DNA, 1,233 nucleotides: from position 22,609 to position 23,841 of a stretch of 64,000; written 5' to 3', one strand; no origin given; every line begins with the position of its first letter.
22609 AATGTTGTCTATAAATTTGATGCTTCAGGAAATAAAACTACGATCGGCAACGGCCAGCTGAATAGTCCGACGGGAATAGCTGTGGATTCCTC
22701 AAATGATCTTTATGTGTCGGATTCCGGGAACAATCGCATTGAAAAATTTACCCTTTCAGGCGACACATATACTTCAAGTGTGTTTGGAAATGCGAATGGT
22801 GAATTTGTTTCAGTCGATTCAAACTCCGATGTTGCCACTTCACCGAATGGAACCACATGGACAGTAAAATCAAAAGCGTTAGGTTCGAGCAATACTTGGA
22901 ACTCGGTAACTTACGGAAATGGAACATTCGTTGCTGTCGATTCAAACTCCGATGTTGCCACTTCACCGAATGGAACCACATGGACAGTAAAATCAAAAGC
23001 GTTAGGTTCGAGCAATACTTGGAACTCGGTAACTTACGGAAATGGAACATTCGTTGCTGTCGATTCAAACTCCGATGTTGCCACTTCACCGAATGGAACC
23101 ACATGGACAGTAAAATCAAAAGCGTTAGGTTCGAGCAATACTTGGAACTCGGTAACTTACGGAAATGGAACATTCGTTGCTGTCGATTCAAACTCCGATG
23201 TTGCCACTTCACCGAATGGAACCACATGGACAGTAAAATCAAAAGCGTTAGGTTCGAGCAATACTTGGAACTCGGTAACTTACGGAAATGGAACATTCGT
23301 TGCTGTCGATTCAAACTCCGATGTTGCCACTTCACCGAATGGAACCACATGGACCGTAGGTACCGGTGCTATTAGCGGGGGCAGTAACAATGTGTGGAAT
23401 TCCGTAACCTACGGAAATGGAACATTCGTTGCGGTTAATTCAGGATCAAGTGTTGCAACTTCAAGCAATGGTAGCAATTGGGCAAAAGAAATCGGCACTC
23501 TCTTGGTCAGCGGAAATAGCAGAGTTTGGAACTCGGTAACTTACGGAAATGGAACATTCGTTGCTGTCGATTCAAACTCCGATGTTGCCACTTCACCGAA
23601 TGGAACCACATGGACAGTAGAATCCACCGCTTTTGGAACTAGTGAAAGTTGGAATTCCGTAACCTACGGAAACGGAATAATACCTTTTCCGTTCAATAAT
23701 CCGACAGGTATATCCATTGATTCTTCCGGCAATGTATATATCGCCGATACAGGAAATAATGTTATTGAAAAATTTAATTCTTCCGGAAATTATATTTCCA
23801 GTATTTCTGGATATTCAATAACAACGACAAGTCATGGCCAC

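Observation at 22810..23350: Perfect 123-bp tandem repeats (about 4.4 copies) inside a 1540-aa surface protein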

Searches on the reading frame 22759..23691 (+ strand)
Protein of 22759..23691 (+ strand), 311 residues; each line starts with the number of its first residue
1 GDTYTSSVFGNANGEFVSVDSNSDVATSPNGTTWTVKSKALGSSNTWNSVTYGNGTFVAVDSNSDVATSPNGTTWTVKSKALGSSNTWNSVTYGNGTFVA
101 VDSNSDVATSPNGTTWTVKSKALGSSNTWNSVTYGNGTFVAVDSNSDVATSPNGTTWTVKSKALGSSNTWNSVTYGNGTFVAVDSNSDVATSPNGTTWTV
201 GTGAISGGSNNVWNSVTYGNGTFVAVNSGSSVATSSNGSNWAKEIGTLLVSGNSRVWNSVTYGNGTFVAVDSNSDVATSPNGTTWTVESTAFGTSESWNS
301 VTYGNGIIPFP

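Call 7: search_protein_families(library=pfam, proteins=[window:22780-23680:+], max_evalue=1)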
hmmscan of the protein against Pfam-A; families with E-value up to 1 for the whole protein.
window:22780-23680:+ (300 aa): 7 families
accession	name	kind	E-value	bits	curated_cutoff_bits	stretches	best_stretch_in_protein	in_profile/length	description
PF03736.22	EPTP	-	3e-15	56.4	21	1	247-271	13-33/42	EPTP domain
PF18957.6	RibLong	-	8.1e-05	23.8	27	0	165-198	10-45/93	Long Rib domain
PF19755.4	DUF6242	-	0.00033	21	29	5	83-150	148-217/217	Domain of unknown function (DUF6242)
PF09580.15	Spore_YhcN_YlaJ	-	0.003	18.1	26.3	0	253-294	78-118/158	Sporulation lipoprotein YhcN/YlaJ (Spore_YhcN_YlaJ)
PF10983.13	DUF2793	-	0.064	13.6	27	0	182-234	36-86/87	Protein of unknown function (DUF2793)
PF22077.1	C2c1_Nuc-II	-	0.15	12.5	27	0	85-114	31-60/128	CRISPR-associated endonuclease C2c1 Nuc-II domain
PF12197.13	lci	-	0.45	10.8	20.3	0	22-40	18-37/44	LCI fold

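Call 8: search_protein_families(library=ncbifam, proteins=[window:22780-23680:+], max_evalue=1)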
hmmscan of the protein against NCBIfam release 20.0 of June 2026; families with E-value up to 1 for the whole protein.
window:22780-23680:+ (300 aa): 3 families
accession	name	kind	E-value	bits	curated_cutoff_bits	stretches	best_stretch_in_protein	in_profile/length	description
TIGR01021.1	rpsE_bact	equivalog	0.033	14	164.05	0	70-102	116-148/156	30S ribosomal protein S5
NF041447.1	TrbC_conju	equivalog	0.1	11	800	0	31-75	208-252/685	F-type conjugative transfer protein TrbC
NF053730.1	TransRegRv1152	equivalog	0.84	9.6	170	0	129-160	76-107/120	Rv1152 family transcriptional regulator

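Call 13: search_solved_structures(query=window:22780-23680:+, max_evalue=1, show_alignments=2)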
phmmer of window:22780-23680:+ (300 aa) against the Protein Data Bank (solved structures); distinct sequences matched with E-value up to 1: 3.
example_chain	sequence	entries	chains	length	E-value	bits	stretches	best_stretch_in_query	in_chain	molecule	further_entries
3pg0_A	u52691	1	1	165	0.011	18.3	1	147-271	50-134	ThreeFoil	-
8ajy_A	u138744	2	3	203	0.013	18.1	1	58-155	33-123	Cell-wall anchoring protein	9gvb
4iu2_A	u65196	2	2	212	0.018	17.6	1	58-155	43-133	Cell-wall anchoring protein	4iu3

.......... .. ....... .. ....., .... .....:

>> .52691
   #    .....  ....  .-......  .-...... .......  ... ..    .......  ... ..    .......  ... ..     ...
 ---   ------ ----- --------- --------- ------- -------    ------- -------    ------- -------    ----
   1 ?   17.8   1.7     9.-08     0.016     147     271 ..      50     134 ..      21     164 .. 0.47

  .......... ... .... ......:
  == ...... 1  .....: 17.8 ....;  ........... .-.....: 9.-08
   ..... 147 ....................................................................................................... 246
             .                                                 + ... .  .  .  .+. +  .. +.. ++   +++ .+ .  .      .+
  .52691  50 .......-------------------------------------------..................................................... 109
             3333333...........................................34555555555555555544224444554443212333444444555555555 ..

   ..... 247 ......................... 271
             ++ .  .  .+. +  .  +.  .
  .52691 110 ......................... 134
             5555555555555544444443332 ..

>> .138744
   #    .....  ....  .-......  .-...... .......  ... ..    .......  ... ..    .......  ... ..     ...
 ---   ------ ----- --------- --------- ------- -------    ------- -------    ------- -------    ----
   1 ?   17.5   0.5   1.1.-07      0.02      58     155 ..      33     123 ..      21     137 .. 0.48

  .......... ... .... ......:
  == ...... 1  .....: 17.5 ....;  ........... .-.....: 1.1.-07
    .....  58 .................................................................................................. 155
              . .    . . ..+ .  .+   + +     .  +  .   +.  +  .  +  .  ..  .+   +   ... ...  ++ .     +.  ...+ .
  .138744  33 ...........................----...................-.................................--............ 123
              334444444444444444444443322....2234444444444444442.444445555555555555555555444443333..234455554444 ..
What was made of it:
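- Tried and rejected: A sequence search of the repeat region against the PDB gave only marginal hits with E >= 0.01 (call 13).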

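Call 15: find_homologous_proteins(query=window:22780-23680:+, max_evalue=0.001)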
Query window:22780-23680:+ (300 aa): 2496 proteins with E <= 0.001 among 8000 candidates; the best 120 are listed.
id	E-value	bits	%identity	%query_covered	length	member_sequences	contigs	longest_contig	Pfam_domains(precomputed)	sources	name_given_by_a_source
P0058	1.7e-96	341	47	96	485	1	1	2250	PF03736.23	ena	-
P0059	3.6e-92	327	39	93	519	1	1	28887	PF25852.1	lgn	-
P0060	1.4e-91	325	47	92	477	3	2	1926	PF03736.23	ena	-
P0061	1.8e-90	321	46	92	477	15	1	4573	PF03736.23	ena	-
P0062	7.1e-87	310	48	92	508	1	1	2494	PF18962.8,PF03736.23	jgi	jgi:Secretion system C-terminal sorting domain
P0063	5.6e-85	303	45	94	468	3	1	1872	PF03736.23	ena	-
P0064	4.7e-84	300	52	81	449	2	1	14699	PF03736.23,PF02012.27,PF00041.28,PF13088.13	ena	-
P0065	5.1e-83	297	51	80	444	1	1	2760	PF03736.23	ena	-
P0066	6.5e-83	297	50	90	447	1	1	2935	PF09479.17,PF03736.23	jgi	jgi:hypothetical protein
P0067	1.9e-80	288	43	94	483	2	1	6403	-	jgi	-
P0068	5.5e-80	287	47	92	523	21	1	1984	PF24563.2,PF03736.23,PF00041.28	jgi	-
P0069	6.4e-79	283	44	97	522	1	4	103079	PF03736.23,PF25852.1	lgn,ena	-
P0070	3.6e-76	274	50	89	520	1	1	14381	PF13287.13,PF03736.23,PF13290.14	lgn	-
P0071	1.7e-75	272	48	87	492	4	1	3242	PF03736.23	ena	-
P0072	2.1e-74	269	41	85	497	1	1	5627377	PF25852.1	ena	-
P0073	3.6e-74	268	45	86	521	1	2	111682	PF03736.23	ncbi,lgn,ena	-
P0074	1.0e-73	266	50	67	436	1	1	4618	PF03736.23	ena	-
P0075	2.7e-73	265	50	67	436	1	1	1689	PF03736.23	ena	-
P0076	1.7e-72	262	42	90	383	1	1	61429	PF03736.23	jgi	-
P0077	3.9e-72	261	48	91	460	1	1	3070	PF14623.12,PF03736.23,PF05203.22,PF17433.8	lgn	-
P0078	9.0e-72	260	41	94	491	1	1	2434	PF03736.23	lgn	-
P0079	4.0e-71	258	43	94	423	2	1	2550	PF03736.23,PF25852.1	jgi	-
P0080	1.1e-69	253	48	86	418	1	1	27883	PF03736.23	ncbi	-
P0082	2.6e-69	252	51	80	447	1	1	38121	PF03736.23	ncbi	-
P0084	4.9e-69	251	46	93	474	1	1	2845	PF03736.23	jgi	jgi:hypothetical protein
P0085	5.5e-69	251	47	94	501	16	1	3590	PF18962.8,PF03736.23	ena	-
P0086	7.2e-69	250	47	85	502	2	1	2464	PF14001.13,PF03736.23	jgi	-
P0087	1.2e-68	250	50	86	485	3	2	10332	PF03736.23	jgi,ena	jgi:hypothetical protein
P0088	2.9e-68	248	45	92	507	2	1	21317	PF03736.23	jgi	jgi:hypothetical protein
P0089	5.2e-68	248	47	92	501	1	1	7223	PF03736.23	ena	-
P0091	2.3e-67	246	47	94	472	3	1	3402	PF03736.23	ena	-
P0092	2.4e-67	245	50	91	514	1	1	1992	PF03736.23,PF00041.28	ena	-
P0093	4.9e-67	244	45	94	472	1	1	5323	PF03736.23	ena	-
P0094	4.9e-67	244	49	83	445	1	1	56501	PF03736.23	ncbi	-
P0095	2.3e-66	242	46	95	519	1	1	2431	PF18962.8,PF03736.23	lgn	-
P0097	5.4e-66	241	42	94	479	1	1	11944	PF03736.23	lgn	-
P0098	8.7e-66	240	47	93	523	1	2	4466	PF03736.23,PF25852.1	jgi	jgi:hypothetical protein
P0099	9.3e-66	240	46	81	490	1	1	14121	PF25059.2,PF03736.23,PF00041.28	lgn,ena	-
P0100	9.4e-66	240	43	94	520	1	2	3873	PF03736.23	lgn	-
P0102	2.2e-65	239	50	67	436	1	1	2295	PF03736.23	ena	-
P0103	3.2e-65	238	47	81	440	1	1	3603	PF03736.23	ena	-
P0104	9.2e-65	237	45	89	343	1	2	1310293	PF03736.23,PF25852.1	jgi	jgi:hypothetical protein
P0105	9.4e-65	237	48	91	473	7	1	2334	PF03736.23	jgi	jgi:hypothetical protein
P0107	1.1e-64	237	48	79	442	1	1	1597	PF03736.23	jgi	jgi:hypothetical protein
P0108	1.5e-64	236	47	94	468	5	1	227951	PF03736.23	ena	-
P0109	1.4e-63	233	44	86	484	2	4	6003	PF09479.17,PF03736.23,PF18998.7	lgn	-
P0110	2.4e-63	232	46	100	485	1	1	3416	PF03736.23,PF25852.1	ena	-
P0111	6.0e-63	231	46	97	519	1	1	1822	PF26182.1,PF03736.23,PF02368.25,PF26918.1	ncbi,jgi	jgi:hypothetical protein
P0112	6.4e-63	231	43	94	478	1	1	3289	PF03736.23,PF25852.1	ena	-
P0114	1.1e-62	230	49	92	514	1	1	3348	PF03736.23,PF00041.28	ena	-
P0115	7.8e-62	227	46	88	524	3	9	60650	PF03736.23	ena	-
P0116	1.1e-61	227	46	87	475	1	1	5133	PF03736.23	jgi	jgi:predicted RecA/RadA family phage recombinase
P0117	1.2e-61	227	48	81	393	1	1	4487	PF03736.23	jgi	jgi:hypothetical protein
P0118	1.3e-61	227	47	90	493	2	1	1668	PF03736.23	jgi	jgi:hypothetical protein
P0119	2.1e-61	226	49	92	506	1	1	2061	PF18962.8,PF03736.23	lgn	-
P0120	3.0e-61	225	47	87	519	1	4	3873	PF03736.23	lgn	-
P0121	3.1e-61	225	46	81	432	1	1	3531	PF18962.8,PF03736.23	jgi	-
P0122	3.1e-61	225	48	92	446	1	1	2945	PF03736.23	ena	-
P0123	7.5e-61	224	48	81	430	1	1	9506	PF18962.8,PF03736.23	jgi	jgi:hypothetical protein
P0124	7.6e-61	224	45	88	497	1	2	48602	PF03736.23,PF00041.28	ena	-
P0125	7.8e-61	224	44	86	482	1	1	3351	PF03736.23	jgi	jgi:hypothetical protein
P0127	1.4e-59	220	50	92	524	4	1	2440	PF03736.23,PF00041.28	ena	-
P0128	2.0e-59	219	47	98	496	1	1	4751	PF03736.23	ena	-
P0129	3.2e-59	219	46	92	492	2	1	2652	PF03736.23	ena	-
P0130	3.4e-59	219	43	79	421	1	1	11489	PF07963.18,PF03736.23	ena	-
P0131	4.3e-59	218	44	91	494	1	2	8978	PF03736.23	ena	-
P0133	4.5e-58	215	46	96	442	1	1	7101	PF03736.23,PF25852.1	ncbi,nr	ncbi:MAG: large repetitive protein [Actinomycetota bacterium]|nr:large repetitive protein [Actinomyc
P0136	3.5e-57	212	45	87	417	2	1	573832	PF03736.23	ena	-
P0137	4.4e-57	212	39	97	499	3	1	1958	PF03736.23,PF25852.1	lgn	-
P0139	9.3e-57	211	43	79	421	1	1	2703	PF07963.18,PF03736.23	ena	-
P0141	2.5e-56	209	49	94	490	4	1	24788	PF18962.8,PF03736.23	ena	-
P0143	1.1e-55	207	48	94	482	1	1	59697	PF03736.23,PF25852.1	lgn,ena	-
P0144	1.4e-55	207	47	81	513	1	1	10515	PF03736.23,PF01471.24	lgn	-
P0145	1.4e-55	207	45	88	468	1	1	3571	PF03736.23,PF25852.1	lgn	-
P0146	3.1e-55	206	45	90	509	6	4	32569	PF18962.8,PF03736.23,PF25852.1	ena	-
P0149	5.9e-55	205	48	91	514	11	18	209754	PF03736.23,PF00041.28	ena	-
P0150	6.9e-55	205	45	87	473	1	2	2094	PF13306.13,PF03736.23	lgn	-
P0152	1.6e-54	203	48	94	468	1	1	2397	PF03736.23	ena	-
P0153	2.0e-54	203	50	65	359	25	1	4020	PF03736.23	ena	-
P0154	2.0e-54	203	46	88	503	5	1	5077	PF18962.8,PF03736.23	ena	-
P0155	2.1e-54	203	41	90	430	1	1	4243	PF03736.23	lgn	-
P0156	2.7e-54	203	46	86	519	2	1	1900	PF18962.8,PF03736.23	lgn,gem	-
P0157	2.8e-54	203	52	69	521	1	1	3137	PF03736.23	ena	-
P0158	4.3e-54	202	44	97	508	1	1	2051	PF18962.8,PF03736.23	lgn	-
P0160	6.1e-54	201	44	94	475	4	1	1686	PF03736.23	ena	-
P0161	1.1e-53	201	43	94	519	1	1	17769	PF03736.23,PF25852.1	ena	-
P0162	1.1e-53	201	46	88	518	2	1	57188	PF03736.23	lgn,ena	-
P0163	1.1e-53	201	43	88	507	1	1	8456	PF03736.23,PF00041.28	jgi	jgi:hypothetical protein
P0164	1.3e-53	200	47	92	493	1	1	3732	PF18962.8,PF03736.23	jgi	jgi:predicted RecA/RadA family phage recombinase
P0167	2.3e-53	200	39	92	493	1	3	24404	PF03736.23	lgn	-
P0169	3.0e-53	199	41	94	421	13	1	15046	PF03736.23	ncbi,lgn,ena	-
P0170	4.2e-53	199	38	89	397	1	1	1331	PF03736.23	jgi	jgi:hypothetical protein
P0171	4.3e-53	199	46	89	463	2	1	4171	PF03736.23,PF00041.28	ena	-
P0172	5.4e-53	198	43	86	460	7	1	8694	PF03736.23,PF13403.12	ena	-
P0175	1.0e-52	197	46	91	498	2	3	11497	PF03736.23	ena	-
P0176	1.4e-52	197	45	87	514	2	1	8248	PF03736.23,PF05345.19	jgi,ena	-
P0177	2.1e-52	196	45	92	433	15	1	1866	PF03736.23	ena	-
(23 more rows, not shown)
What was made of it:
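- On EPTP/EAR repeat (PF03736): Most close homologues carry precomputed PF03736 hits (call 15).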

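Call 53: predict_structure(alignment_id=A3)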
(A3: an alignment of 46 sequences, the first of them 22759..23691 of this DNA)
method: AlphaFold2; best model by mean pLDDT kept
length: 311 residues; sequences in the alignment: 46
mean_pLDDT: 86.1   pTM: 0.85
mean pLDDT of the five models: 86.1, 86.0, 85.5, 85.0, 84.7
residues with pLDDT >= 90: 200; 70-90: 53; 50-70: 43; < 50: 15
segments of 3 or more residues with pLDDT < 50: 1-11, 18-20
pLDDT, mean of each block of 10 residues (from residue 1): 39 51 62 68 85 97 94 90 89 98 96 95 89 98 96 96 88 98 94 96 72 95 94 94 70 84 95 92 87 77 90 70
secondary structure, 60 per line:
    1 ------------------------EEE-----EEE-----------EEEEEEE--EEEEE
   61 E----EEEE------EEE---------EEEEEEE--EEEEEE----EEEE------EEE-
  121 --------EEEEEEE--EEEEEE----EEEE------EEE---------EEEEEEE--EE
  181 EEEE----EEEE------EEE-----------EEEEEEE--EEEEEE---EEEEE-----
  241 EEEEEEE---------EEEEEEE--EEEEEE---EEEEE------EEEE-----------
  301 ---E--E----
elements in order: E25-27 E33-35 E47-53 E56-61 E66-69 E76-78 E88-94 E97-102 E107-110 E117-119 E129-135 E138-143 E148-151 E158-160 E170-176 E179-184 E189-192 E199-201 E213-219 E222-227 E231-235 E241-247 E257-263 E266-271 E275-279 E286-289
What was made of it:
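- AlphaFold on the insert alone gives mean pLDDT 86.1 and pTM 0.85, with six four-stranded blades at pLDDT ~85-98 and a weaker closure blade (call 53). The closure blade (chimeric first unit plus terminal strand) is modelled with low confidence (pLDDT 39-68, call 53).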

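Call 55: fold_search(model_id=the predicted structure, library=pdb)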
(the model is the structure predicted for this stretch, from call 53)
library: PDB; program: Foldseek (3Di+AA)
matches with E <= 10: 1867; with E <= 0.001: 1497
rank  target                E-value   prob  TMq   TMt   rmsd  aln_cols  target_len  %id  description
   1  5ojr_D                1.7e-10  1.00  0.65  0.67   4.1       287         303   15  YCF48 bound to D1 peptide (released 2018-08-08)
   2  8am5_S                2.7e-10  1.00  0.63  0.64   4.0       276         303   16  RCII/PSI complex, class 3 (released 2023-08-16)
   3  5ojr_C                3.1e-10  1.00  0.65  0.67   4.1       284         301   15  YCF48 bound to D1 peptide (released 2018-08-08)
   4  5oj5_A                3.3e-10  1.00  0.66  0.66   4.1       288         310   16  YCF48 bound to D1 peptide (released 2018-08-08)
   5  6g6m                  3.6e-10  1.00  0.59  0.57   5.8       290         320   14  Crystal structure of the computationally designed Tako8 protein in P42212 (released 2018-11-28)
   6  6g6n_B                5.2e-10  1.00  0.58  0.57   5.4       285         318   12  Crystal structure of the computationally designed Tako8 protein in C2 (released 2018-11-28)
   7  5oj3_A                6.8e-10  1.00  0.64  0.62   4.3       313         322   12  YCF48 from Cyanidioschyzon merolae (released 2018-08-08)
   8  5ojp_A                8.0e-10  1.00  0.66  0.67   3.8       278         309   16  YCF48 bound to D1 peptide (released 2018-08-08)
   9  5ojr_B                9.3e-10  1.00  0.63  0.64   4.0       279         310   15  YCF48 bound to D1 peptide (released 2018-08-08)
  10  6y7o_A                9.8e-10  1.00  0.59  0.58   5.0       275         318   14  The complex between the eight-bladed symmetrical designer protein Tako8 and the silicotungstic acid Keggin (STA) (released 2020-12-16)
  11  8gee_B                1.1e-09  1.00  0.66  0.62   3.6       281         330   10  CryoEM structure of beta-2-adrenergic receptor in complex with nucleotide-free Gs heterotrimer (#15 of 20) (released 2024-03-06)
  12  8inr_B                1.1e-09  1.00  0.67  0.62   4.5       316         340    9  Cryo-EM structure of the alpha-MSH-bound human melanocortin receptor 5 (MC5R)-Gs complex (released 2023-09-20)
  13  5fzp_B                1.1e-09  1.00  0.65  0.60   4.7       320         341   15  Structure of the dispase autolysis inducing protein from Streptomyces mobaraensis (released 2016-08-10)
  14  6fhp_A                1.3e-09  1.00  0.62  0.57   4.8       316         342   15  DAIP in complex with a C-terminal fragment of thermolysin (released 2018-09-12)
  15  8gef_B                1.4e-09  1.00  0.65  0.62   4.0       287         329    9  CryoEM structure of beta-2-adrenergic receptor in complex with nucleotide-free Gs heterotrimer (#16 of 20) (released 2024-03-06)
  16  2xbg                  1.6e-09  1.00  0.64  0.65   4.2       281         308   16  Crystal Structure of YCF48 from Thermosynechococcus elongatus (released 2011-04-13)
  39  5ojr_A                4.5e-09  1.00  0.64  0.65   4.4       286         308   15  YCF48 bound to D1 peptide (released 2018-08-08)
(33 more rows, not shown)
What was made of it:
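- On EPTP/EAR repeat (PF03736): The model has pTM 0.85 and its best fold hits are seven-bladed (calls 53, 55).
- Closest known: Ycf48/HCF136 and other Asp-box. Same: These are the best structural matches (5ojr, 5oj5, 2xbg; TM 0.64-0.67 over ~285 columns; call 55).
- Foldseek top PDB hits are seven-bladed propellers: Ycf48 (TM 0.65-0.67), G-beta, DAIP and beta-TrCP (call 55).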

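Call 61: search_protein_families(library=pfam, proteins=[P0059, P0072, P0058, P0104, window:22759-23691:+], max_evalue=0.01)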
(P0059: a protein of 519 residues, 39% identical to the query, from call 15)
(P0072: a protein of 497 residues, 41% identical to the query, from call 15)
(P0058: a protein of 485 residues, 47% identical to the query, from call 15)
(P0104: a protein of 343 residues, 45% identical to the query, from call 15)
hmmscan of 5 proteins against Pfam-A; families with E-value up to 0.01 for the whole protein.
P0059 (519 aa): 2 families
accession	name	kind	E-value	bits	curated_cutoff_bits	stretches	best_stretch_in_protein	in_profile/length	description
PF19755.4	DUF6242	-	2.1e-07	31.5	29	1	31-120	130-217/217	Domain of unknown function (DUF6242)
PF03736.22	EPTP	-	5.5e-05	23.6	21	0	171-193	11-32/42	EPTP domain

P0072 (497 aa): 3 families
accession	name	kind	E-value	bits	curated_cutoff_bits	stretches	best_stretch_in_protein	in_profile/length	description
PF19755.4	DUF6242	-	1.3e-06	28.9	29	0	77-156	129-217/217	Domain of unknown function (DUF6242)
PF23366.1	Beta-prop_HVO_0234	-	0.00079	19.5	27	0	104-163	205-265/274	HVO_0234-like, beta propeller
PF13004.13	BACON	-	0.0018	18.7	25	1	455-495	24-61/61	Putative binding domain, N-terminal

P0058 (485 aa): 3 families
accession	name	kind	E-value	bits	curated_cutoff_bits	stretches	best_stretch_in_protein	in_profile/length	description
PF03736.22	EPTP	-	1.6e-12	47.7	21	0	412-438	12-39/42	EPTP domain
PF19755.4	DUF6242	-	2.7e-05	24.6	29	1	316-405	124-217/217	Domain of unknown function (DUF6242)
PF23038.1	KOW6_SPT51-2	-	0.00018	21.4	27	0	334-362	22-50/51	Transcription elongation factor SPT5 homolog 1/2, KOW6 domain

P0104 (343 aa): 1 family
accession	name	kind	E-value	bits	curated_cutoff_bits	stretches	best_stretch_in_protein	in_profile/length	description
PF03736.22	EPTP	-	8.6e-10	39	21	0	311-332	7-29/42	EPTP domain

window:22759-23691:+ (311 aa): 4 families
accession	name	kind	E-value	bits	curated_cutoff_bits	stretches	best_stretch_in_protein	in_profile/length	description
PF03736.22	EPTP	-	3.8e-15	56.1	21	0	254-278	13-33/42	EPTP domain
PF18957.6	RibLong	-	5e-05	24.5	27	0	172-205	10-45/93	Long Rib domain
PF19755.4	DUF6242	-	0.00028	21.3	29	0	20-75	169-217/217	Domain of unknown function (DUF6242)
PF09580.15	Spore_YhcN_YlaJ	-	0.0028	18.2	26.3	0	260-301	78-118/158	Sporulation lipoprotein YhcN/YlaJ (Spore_YhcN_YlaJ)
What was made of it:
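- On EPTP/EAR repeat (PF03736): 56.1-56.4 bits against a cut-off of 21 for the repeat region (calls 7, 61). 0-1 stretches pass on their own (calls 7, 61).
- Closest known: EPTP / EAR seven-bladed propeller of LGI1 and relatives. Same: The Pfam model scores the region above its gathering cut-off (56 vs 21 bits; calls 7, 61).
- Closest known: Identical-tandem-repeat surface proteins that vary in repeat number. Different: The weak Pfam RibLong match is below its cut-off (24 vs 27 bits; calls 7, 61).
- Pfam EPTP scores 56 bits against a cut-off of 21 (calls 7, 61).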
